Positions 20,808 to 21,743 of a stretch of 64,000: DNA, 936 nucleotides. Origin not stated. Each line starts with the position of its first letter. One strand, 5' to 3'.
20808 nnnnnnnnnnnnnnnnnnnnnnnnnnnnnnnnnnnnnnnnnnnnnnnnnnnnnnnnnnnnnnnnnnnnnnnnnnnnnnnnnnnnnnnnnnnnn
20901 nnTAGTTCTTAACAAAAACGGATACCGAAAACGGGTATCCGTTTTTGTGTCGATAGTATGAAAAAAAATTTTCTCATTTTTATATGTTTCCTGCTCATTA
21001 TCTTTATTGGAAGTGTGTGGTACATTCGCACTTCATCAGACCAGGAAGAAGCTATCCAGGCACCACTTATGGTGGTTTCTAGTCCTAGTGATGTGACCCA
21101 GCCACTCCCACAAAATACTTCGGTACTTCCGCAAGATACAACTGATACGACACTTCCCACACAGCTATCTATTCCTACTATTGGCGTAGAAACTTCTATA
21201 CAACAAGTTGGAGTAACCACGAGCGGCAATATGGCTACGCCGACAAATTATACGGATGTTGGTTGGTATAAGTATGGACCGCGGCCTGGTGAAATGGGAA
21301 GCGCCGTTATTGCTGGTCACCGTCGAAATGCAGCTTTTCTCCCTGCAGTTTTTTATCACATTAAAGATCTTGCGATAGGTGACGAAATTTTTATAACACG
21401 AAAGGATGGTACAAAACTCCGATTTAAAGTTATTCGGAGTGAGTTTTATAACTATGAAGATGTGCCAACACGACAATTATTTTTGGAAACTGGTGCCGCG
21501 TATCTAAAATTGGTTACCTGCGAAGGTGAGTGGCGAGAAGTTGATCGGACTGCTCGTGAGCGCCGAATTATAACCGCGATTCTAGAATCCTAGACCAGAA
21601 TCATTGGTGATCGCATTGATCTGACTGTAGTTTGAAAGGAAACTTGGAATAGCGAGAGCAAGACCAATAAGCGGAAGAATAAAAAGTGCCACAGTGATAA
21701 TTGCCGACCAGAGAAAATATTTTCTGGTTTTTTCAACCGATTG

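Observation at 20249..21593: Novel cysteine-rich repeat surface protein paired with a class F sortase and a non-canonical sorting signal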

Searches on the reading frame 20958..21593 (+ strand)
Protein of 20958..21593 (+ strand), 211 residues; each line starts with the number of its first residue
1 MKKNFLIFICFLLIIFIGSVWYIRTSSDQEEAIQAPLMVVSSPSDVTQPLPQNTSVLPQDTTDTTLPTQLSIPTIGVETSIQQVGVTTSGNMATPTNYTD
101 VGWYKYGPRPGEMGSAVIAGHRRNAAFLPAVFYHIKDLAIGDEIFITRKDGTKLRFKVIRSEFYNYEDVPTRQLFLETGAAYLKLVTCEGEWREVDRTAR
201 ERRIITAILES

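Call 3: search_protein_families(library=pfam, proteins=[window:20958-21590:+], max_evalue=1)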
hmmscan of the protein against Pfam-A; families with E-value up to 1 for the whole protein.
window:20958-21590:+ (211 aa): 1 family
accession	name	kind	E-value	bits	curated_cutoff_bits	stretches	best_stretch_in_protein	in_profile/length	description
PF04203.18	Sortase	-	1.4e-19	70.5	26.6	1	70-207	1-122/125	Sortase domain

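Call 4: search_protein_families(library=ncbifam, proteins=[window:20958-21590:+], max_evalue=1)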
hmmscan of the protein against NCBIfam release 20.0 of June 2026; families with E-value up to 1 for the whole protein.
window:20958-21590:+ (211 aa): 8 families
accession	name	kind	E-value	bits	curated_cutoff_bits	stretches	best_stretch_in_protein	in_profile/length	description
NF033748.1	class_F_sortase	subfamily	1.9e-36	125.1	166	1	62-207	6-152/155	class F sortase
NF033747.1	class_E_sortase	subfamily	7.3e-11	42.3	160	1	9-206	11-202/211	class E sortase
NF058671.1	sortase_SrtD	exception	1.3e-07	31.5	140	1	6-188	4-168/187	class D sortase, LPxTATN-specific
TIGR03784.1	marine_sortase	equivalog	8.2e-06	25.6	158.25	1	102-205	79-172/174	class GN sortase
NF033745.1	class_C_sortase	subfamily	1.5e-05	24.8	160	1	110-190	131-206/220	class C sortase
TIGR01076.1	sortase_fam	subfamily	3.4e-05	23.7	39.35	1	102-197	28-120/136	sortase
NF033746.1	class_D_sortase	subfamily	5.5e-05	23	165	1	99-189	35-115/135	class D sortase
NF045751.1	MPN385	equivalog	0.088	13.5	120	1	5-25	8-28/105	MPN385 family protein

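Call 17: search_solved_structures(query=window:20958-21590:+, max_evalue=0.001, show_alignments=2)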
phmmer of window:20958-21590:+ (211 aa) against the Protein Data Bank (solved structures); distinct sequences matched with E-value up to 0.001: 2.
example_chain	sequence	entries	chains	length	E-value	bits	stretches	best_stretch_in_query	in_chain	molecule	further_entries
5go6_A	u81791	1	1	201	0.00025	23.8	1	100-196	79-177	Putative secreted protein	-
5go5_A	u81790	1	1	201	0.00091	21.9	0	100-196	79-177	sortase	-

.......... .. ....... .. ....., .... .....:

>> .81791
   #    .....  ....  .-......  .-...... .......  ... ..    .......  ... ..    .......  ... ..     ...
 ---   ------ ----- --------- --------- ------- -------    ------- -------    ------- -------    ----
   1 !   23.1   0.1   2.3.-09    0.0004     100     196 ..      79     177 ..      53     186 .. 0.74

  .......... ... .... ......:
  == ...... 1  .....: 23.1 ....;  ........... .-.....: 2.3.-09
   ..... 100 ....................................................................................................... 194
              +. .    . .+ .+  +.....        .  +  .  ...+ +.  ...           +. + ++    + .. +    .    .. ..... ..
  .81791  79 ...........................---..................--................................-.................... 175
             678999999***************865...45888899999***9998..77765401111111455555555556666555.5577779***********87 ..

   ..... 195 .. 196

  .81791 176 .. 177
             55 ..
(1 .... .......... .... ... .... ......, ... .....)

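Call 19: find_related_loci(query=A2, collection=genome_contigs, flank=3000)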
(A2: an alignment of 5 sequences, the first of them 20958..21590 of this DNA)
Query A2 (211 aa) in genome_contigs; peptide patterns used: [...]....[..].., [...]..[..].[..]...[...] (x = any residue, [..] = any of these).
195 stretches matched a pattern; 173 encode a relative of the query (tblastn E <= 1e-3); the best 80 are kept; 79 distinct loci.
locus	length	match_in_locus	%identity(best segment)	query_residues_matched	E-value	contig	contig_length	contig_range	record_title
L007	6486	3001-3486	48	50-211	8e-48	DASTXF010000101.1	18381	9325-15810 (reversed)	MAG TPA_asm: Candidatus Paceibacterota bacterium isolate SMAG_U2407 k141_432481, whole genome shotgun sequence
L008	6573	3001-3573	42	1-209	1e-46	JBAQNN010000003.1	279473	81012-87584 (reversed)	MAG: Minisyncoccia bacterium isolate MFD12002_ilm_asm_bin51 k127_62407, whole genome shotgun sequence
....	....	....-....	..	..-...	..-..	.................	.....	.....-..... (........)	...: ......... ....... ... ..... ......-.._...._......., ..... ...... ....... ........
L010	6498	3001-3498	46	46-209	4e-46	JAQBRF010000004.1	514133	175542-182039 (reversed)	MAG: Candidatus Nomurabacteria bacterium isolate RYN_392 scaffold_4587669, whole genome shotgun sequence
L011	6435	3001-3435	49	66-211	1e-44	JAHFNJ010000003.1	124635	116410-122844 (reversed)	MAG: Candidatus Nomurabacteria bacterium isolate nzgw478 NODE_114_length_124636_cov_5.130466, whole genome shotgun seque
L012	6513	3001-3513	45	42-209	3e-44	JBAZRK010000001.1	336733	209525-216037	MAG: Candidatus Paceibacterota bacterium isolate SO_2017_GW1_146 NODE_237_length_336733_cov_3.011132_OW334_2017, whole g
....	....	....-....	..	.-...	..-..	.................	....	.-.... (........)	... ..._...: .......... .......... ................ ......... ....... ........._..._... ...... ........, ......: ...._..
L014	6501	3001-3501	44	45-211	4e-44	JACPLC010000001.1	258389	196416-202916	MAG: Candidatus Kaiserbacteria bacterium isolate NC_groundwater_511_Ag_S-0.1um_54_12 S35_SO-1_scaffold_84586, whole geno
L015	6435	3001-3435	44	67-211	2e-43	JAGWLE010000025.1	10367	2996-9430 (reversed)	MAG: Patescibacteria group bacterium isolate REEB178 contig-150_8391, whole genome shotgun sequence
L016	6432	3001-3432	47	67-210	1e-43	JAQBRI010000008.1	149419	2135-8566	MAG: Candidatus Kaiserbacteria bacterium isolate RYN_395 scaffold_2813410, whole genome shotgun sequence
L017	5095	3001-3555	39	1-209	2e-43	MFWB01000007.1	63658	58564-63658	MAG: Candidatus Nomurabacteria bacterium RIFOXYB1_FULL_39_16 rifoxyb1_full_scaffold_199, whole genome shotgun sequence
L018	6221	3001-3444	50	62-209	2e-43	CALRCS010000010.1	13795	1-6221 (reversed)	MAG: Candidatus Nomurabacteria bacterium isolate RH-23may17-878 genome assembly, contig: RH-23may17-C34141, whole genome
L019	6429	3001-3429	46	63-205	6e-43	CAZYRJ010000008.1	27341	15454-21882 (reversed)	MAG TPA_asm: uncultured Candidatus Saccharibacteria bacterium isolate binchicken_co38_1170 genome assembly, contig: NODE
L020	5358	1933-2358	46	64-205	8e-43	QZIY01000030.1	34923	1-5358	MAG: Candidatus Parcubacteria bacterium isolate SURF_53 Ga0104751_1001810, whole genome shotgun sequence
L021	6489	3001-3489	45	49-211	6e-43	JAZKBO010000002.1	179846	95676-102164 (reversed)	MAG: Patescibacteria group bacterium isolate ADI_H3L2_1_122_18_3-bin084_1 ADIH3L21_B084_1_000000000002, whole genome sho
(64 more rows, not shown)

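Call 23: find_encoding_contigs(protein=window:20958-21593:+, flank=4000, max_places=4)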
Protein window:20958-21593:+ (211 aa): 3 contigs read that carry it; 1 place shown.
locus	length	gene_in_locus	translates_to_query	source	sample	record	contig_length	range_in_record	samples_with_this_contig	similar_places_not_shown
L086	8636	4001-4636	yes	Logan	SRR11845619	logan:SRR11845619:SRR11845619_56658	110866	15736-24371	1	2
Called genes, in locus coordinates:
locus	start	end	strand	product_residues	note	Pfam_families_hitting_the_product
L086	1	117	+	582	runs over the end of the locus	-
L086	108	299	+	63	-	-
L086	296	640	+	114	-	PF01329:Pterin_4a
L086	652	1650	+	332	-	PF07884:VKOR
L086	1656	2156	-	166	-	PF05974:DUF892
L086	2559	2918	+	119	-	PF05014:Nuc_deoxyrib_tr (weak), PF14359:DUF4406, PF24963:DUF7768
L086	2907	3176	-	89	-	-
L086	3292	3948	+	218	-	-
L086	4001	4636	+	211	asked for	PF04203:Sortase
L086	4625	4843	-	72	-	-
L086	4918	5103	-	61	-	PF07043:DUF1328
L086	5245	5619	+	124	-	-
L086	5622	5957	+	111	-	PF01588:tRNA_bind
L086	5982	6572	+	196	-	PF03703:bPH_2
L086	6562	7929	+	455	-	PF01566:Nramp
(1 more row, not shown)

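Call 54: search_solved_structures(query=A2, max_evalue=0.01)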
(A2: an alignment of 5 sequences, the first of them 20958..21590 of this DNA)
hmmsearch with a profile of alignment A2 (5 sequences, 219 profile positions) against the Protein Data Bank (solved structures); distinct sequences matched with E-value up to 0.01: 22.
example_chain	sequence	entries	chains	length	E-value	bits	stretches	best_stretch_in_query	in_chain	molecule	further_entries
5utt_A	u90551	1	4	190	1.9e-06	30.9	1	107-216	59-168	Sortase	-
8t28_A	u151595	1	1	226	3.1e-06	30.2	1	119-202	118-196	Class C sortase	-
24rr_A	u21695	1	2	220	3.9e-06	29.9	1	119-205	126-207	Ebp pilus assembly class C sortase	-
4d70_A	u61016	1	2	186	1.2e-05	28.2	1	106-199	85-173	SORTASE FAMILY PROTEIN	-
5go6_A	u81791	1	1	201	3.9e-05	26.6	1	109-217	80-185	Putative secreted protein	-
4g1h_A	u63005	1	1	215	0.00013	24.9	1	133-205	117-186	Sortase family protein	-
5go5_A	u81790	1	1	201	0.00026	24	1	109-217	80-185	sortase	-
2xwg_A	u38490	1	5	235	0.00033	23.6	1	122-200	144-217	SORTASE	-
5k9a_A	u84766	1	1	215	0.0015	21.5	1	118-205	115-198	Putative fimbrial associated sortase-like protein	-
6bwe_A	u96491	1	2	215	0.0015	21.5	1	118-205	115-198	Putative fimbrial associated sortase-like protein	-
2w1j_A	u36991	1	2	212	0.0019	21.1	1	119-205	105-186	PUTATIVE SORTASE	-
9m4u_B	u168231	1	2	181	0.0019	21.1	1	117-218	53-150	Peptidase C60, sortase A and B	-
9iok_A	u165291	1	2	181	0.0019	21.1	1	117-218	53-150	Peptidase C60, sortase A and B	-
2kw8_A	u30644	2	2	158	0.0022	20.9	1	125-205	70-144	LPXTG-site transpeptidase family protein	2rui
7f87_A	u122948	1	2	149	0.0024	20.8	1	122-199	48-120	Class A sortase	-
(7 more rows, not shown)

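Call 65: find_homologous_proteins(query=window:20958-21590:+, max_evalue=1e-20)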
Query window:20958-21590:+ (211 aa): 98 proteins with E <= 1e-20 among 230 candidates.
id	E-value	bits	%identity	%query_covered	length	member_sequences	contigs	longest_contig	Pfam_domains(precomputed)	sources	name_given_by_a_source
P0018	1.0e-136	471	100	100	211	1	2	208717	PF04203.19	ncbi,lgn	-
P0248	4.5e-68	247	54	96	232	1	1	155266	PF04203.19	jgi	jgi:LPXTG-site transpeptidase (sortase) family protein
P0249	1.3e-50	190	59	68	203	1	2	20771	PF04203.19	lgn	-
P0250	1.0e-43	167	51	68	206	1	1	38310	PF04203.19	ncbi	-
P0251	4.2e-42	162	48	77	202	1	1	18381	PF04203.19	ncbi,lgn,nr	ncbi:MAG TPA: class F sortase [Candidatus Paceibacterota bacterium]|nr:class F sortase [Candidatus P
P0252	4.8e-42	162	48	80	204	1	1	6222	PF04203.19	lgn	-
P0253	8.5e-42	161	42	99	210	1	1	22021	PF04203.19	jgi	jgi:sortase A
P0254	2.1e-41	160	41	99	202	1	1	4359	PF04203.19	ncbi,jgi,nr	ncbi:MAG TPA: class F sortase [Candidatus Paceibacterota bacterium]|jgi:LPXTG-site transpeptidase (s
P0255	4.4e-41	159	39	97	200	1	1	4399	PF04203.19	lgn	-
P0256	8.8e-41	158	46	78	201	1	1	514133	PF04203.19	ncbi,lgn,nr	ncbi:MAG: hypothetical protein JWN37_571 [Candidatus Nomurabacteria bacterium]|nr:hypothetical prote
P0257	1.1e-40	157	48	80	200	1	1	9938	PF04203.19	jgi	jgi:LPXTG-site transpeptidase (sortase) family protein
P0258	1.8e-40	157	54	68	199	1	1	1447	PF04203.19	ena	-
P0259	4.9e-40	155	45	82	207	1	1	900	PF04203.19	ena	-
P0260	5.6e-40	155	42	99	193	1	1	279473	PF04203.19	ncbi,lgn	ncbi:MAG: class F sortase [Minisyncoccia bacterium]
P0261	1.3e-39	154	43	99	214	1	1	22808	PF04203.19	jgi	jgi:sortase A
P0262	2.6e-39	153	47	76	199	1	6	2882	PF04203.19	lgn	-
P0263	2.7e-39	153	51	70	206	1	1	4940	PF04203.19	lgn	-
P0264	4.0e-39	152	47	79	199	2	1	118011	PF04203.19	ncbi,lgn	-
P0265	4.2e-39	152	39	97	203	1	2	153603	PF04203.19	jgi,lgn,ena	-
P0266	4.4e-39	152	50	69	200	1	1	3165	PF04203.19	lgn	-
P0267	4.9e-39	152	46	72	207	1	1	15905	PF04203.19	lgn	-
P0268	1.4e-38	150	43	99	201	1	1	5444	PF04203.19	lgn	-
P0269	1.6e-38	150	42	83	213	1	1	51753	PF04203.19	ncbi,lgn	-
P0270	2.1e-38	150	46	74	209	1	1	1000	PF04203.19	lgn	-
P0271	2.3e-38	150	46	68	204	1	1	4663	PF04203.19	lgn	-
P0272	2.7e-38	149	40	97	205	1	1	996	PF04203.19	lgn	-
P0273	3.1e-38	149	40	99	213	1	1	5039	PF04203.19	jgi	jgi:LPXTG-site transpeptidase (sortase) family protein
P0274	3.3e-38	149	38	96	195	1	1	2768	PF04203.19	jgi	-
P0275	3.7e-38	149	47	69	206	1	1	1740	PF04203.19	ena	-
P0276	3.8e-38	149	43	76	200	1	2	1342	PF04203.19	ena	-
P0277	4.2e-38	149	48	69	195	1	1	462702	PF04203.19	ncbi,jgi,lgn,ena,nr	ncbi:MAG TPA: class F sortase [Candidatus Paceibacterota bacterium]|nr:class F sortase [Candidatus P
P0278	4.3e-38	149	47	69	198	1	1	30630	PF04203.19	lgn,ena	-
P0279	8.0e-38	148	43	79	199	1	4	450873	PF04203.19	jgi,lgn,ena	-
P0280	8.7e-38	148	40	97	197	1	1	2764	PF04203.19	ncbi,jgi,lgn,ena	jgi:LPXTG-site transpeptidase (sortase) family protein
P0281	1.2e-37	147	45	68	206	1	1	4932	PF04203.19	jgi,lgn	jgi:LPXTG-site transpeptidase (sortase) family protein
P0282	3.2e-37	146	49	68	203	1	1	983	PF04203.19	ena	-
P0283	4.6e-37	145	46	70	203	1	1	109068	PF04203.19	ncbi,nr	ncbi:MAG TPA: class F sortase [Candidatus Paceibacterota bacterium]|nr:class F sortase [Candidatus P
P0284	4.8e-37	145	49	69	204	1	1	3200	PF04203.19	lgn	-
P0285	5.5e-37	145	49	69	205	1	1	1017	PF04203.19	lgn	-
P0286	6.6e-37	145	40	98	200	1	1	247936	PF04203.19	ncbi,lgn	-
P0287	6.8e-37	145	47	66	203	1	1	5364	PF04203.19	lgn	-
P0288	6.9e-37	145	40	100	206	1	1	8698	PF04203.19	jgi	jgi:LPXTG-site transpeptidase (sortase) family protein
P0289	8.4e-37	145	45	71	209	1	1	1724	PF04203.19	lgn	-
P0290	8.4e-37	145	38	99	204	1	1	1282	PF04203.19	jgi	jgi:sortase A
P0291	1.1e-36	144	43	98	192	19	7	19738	PF04203.19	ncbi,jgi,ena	-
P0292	1.7e-36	144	45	76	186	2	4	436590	PF04203.19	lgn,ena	-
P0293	2.0e-36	143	49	68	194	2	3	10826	PF04203.19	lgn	-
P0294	4.2e-36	142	44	71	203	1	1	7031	PF04203.19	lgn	-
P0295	7.3e-36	142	47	79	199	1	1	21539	PF04203.19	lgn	-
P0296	1.3e-35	141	38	99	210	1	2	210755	PF04203.19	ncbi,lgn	ncbi:MAG: class F sortase [Minisyncoccia bacterium]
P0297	1.4e-35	141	40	93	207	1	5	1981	PF04203.19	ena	-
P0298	1.4e-35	141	39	99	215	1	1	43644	PF04203.19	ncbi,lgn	-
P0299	6.1e-35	139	44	68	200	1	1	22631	PF04203.19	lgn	-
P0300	6.3e-35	138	39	99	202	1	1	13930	PF04203.19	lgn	-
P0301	8.9e-35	138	42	80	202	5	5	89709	PF04203.19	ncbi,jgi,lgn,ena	ncbi:MAG TPA: class F sortase [Candidatus Paceibacterota bacterium]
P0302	1.5e-34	137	38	99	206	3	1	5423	PF04203.19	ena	-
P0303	1.7e-34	137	47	70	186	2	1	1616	PF04203.19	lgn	-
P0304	2.2e-34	137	46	67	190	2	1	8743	PF04203.19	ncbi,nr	ncbi:MAG: peptidase sortase [Candidatus Paceibacter sp.]|nr:peptidase sortase [Candidatus Paceibacte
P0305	4.7e-34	136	43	76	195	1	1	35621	PF04203.19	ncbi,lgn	ncbi:MAG: class F sortase [Patescibacteria group bacterium]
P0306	5.5e-34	135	44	71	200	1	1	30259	PF04203.19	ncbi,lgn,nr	ncbi:MAG: class F sortase [bacterium]|nr:class F sortase [bacterium]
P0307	6.9e-34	135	42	70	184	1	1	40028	PF04203.19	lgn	-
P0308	9.3e-34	135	40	79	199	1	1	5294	PF04203.19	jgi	jgi:LPXTG-site transpeptidase (sortase) family protein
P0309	1.1e-33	134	46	68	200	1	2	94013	PF04203.19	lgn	-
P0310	1.2e-33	134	46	68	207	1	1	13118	PF04203.19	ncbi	ncbi:MAG: class F sortase, partial [Minisyncoccia bacterium]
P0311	2.0e-33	134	47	66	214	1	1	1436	PF04203.19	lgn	-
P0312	2.1e-33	134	46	68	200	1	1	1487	PF04203.19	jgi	jgi:LPXTG-site transpeptidase (sortase) family protein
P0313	2.8e-33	133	46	66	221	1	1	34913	PF04203.19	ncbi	-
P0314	3.5e-33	133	46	72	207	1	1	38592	PF04203.19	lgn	-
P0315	4.0e-33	133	37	98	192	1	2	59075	PF04203.19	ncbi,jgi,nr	ncbi:MAG TPA: class F sortase [Candidatus Paceibacterota bacterium]|jgi:LPXTG-site transpeptidase (s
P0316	7.2e-33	132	40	97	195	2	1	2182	PF04203.19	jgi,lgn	jgi:sortase A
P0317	1.5e-32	131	43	81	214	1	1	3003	PF04203.19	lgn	-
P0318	2.9e-32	130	38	97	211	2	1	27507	PF04203.19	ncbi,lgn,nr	ncbi:class F sortase [Candidatus Nomurabacteria bacterium]|nr:class F sortase [Candidatus Nomurabact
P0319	3.2e-32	130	42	78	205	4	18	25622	PF04203.19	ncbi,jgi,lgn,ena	-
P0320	3.3e-32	130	44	68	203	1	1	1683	PF04203.19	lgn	-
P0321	2.9e-31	127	39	89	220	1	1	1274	PF04203.19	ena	-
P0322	4.7e-31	126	42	72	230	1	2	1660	PF04203.19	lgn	-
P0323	4.8e-31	126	45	66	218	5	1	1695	PF04203.19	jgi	jgi:sortase (surface protein transpeptidase)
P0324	9.8e-31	125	41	66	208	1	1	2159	PF04203.19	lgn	-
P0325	1.3e-30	124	37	79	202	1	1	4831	PF04203.19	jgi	jgi:sortase A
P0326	1.8e-30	124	39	80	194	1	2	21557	PF04203.19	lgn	-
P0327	5.2e-30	122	44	66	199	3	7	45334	PF04203.19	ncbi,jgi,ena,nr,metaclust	ncbi:MAG: Peptidase C60 sortase A and B [Parcubacteria group bacterium GW2011_GWA2_47_16]|nr:MAG: Pe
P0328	5.9e-30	122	48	59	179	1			PF04203.19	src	-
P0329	9.2e-30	122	44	66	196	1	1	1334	PF04203.19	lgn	-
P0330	3.2e-29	120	33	95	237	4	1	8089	PF04203.19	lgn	-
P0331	6.2e-29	119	43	66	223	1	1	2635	PF04203.19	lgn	-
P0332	6.6e-29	119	38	76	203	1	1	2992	PF04203.19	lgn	-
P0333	1.1e-28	118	41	69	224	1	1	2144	PF04203.19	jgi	jgi:sortase (surface protein transpeptidase)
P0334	1.3e-28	118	42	69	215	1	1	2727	PF04203.19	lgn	-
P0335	4.5e-27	113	41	72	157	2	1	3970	PF04203.19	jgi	-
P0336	1.9e-26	111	41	70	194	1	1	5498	PF04203.19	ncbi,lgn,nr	ncbi:MAG TPA: class F sortase [Patescibacteria group bacterium]|nr:class F sortase [Patescibacteria 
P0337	1.3e-25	108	40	66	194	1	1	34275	PF04203.19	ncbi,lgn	ncbi:MAG: sortase [Patescibacteria group bacterium]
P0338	6.8e-25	106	41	67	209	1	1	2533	PF04203.19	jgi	jgi:LPXTG-site transpeptidase (sortase) family protein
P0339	8.2e-25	105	40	72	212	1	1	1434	PF04203.19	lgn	-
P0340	9.0e-25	105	39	73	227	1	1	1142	PF04203.19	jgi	jgi:LPXTG-site transpeptidase (sortase) family protein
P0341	9.8e-24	102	37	80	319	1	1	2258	PF04203.19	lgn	-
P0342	7.2e-23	99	35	71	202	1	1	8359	PF04203.19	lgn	-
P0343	8.3e-22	96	37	77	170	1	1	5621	PF04203.19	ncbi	ncbi:MAG: class F sortase, partial [Candidatus Saccharimonadales bacterium]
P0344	6.1e-21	93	41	63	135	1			PF04203.19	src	-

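Call 66: find_encoding_contigs(protein=P0248, flank=3000, max_places=2)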
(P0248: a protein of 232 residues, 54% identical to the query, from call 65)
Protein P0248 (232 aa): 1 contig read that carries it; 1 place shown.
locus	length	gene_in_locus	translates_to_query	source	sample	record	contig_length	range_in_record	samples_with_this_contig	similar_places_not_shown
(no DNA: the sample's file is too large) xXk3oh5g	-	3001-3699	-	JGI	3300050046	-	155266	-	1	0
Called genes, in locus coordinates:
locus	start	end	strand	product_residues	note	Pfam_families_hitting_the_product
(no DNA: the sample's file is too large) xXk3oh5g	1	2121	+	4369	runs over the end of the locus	PF00028:Cadherin (faint), PF15899:BNR_6 (faint), PF13385:Laminin_G_3, PF05342:Peptidase_M26_N (faint), PF07581:Glug (faint), PF13385:Laminin_G_3, PF00041:fn3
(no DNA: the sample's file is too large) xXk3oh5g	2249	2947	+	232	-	-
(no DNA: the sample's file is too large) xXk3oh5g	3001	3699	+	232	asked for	PF04203:Sortase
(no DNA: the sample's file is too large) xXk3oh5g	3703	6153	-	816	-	PF13298:LigD_N, PF01068:DNA_ligase_A_M, PF04679:DNA_ligase_A_C, PF21686:LigD_Prim-Pol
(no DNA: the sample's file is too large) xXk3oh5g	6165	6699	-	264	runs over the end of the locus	PF02735:Ku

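Call 67: find_encoding_contigs(protein=P0249, flank=3000, max_places=2)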
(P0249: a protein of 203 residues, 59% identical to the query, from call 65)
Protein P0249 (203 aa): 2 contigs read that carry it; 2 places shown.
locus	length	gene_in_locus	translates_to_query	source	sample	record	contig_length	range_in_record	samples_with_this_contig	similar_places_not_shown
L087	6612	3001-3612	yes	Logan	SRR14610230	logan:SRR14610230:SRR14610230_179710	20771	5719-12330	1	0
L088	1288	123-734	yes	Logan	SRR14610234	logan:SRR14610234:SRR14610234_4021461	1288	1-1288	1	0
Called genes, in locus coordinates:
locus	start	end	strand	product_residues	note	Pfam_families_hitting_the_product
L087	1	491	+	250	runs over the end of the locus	PF08032:SpoU_sub_bind, PF00588:SpoU_methylase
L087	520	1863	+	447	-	PF13091:PLDc_2, PF00614:PLDc (faint), PF13091:PLDc_2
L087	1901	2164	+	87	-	-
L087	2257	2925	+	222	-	-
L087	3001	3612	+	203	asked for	PF04203:Sortase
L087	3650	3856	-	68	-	-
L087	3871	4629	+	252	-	PF08282:Hydrolase_3, PF03332:PMM, PF05116:S6PP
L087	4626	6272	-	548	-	PF00343:Phosphorylase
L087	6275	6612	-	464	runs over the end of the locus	PF03065:Glyco_hydro_57, PF02151:UVR (weak)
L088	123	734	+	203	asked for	PF04203:Sortase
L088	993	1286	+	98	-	?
